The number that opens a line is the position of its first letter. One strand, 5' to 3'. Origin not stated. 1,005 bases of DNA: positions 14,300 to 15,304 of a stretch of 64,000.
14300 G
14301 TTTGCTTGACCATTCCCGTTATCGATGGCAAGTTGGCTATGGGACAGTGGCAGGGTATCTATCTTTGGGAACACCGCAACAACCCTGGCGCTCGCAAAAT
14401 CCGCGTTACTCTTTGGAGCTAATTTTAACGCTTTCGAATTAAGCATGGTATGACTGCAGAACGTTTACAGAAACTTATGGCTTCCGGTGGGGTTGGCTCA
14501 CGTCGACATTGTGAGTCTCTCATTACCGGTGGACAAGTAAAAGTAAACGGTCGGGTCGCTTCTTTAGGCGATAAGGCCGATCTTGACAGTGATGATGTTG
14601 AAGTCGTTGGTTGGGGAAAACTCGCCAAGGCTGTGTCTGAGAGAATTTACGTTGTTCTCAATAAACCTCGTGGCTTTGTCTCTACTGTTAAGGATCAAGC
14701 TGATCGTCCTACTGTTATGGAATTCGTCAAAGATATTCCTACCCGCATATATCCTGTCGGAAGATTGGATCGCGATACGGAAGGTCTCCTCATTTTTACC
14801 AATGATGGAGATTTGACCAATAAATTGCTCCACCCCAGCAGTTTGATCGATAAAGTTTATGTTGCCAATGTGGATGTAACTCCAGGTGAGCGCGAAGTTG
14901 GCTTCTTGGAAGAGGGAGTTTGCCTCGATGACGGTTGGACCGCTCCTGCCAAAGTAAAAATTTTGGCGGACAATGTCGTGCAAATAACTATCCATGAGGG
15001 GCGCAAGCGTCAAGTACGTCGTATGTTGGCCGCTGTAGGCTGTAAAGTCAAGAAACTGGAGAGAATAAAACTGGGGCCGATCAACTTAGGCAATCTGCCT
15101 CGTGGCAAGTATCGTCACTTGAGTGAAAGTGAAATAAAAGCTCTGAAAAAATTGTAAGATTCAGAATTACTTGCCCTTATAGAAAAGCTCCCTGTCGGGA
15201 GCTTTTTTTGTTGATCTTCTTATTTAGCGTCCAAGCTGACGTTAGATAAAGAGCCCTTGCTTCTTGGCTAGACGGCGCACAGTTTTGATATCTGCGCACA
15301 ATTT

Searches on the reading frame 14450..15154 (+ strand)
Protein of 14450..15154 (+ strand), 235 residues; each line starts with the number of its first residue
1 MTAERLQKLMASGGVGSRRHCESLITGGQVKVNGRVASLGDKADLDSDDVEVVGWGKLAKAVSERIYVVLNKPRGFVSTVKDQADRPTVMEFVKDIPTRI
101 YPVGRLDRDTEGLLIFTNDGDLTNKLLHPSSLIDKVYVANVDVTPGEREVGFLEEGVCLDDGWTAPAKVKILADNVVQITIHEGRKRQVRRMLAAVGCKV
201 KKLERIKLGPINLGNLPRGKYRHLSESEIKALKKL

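Call 14: search_protein_families(library=pfam, proteins=[window:14450-15154:+], max_evalue=0.001)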
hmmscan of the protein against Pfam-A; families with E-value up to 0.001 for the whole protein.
window:14450-15154:+ (235 aa): 2 families
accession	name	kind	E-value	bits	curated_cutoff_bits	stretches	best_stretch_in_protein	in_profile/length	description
PF00849.27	PseudoU_synth_2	-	2.4e-23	83.5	26.8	1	67-195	2-152/152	RNA pseudouridylate synthase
PF01479.30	S4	-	1.2e-08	35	22.8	1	4-42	1-41/48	S4 domain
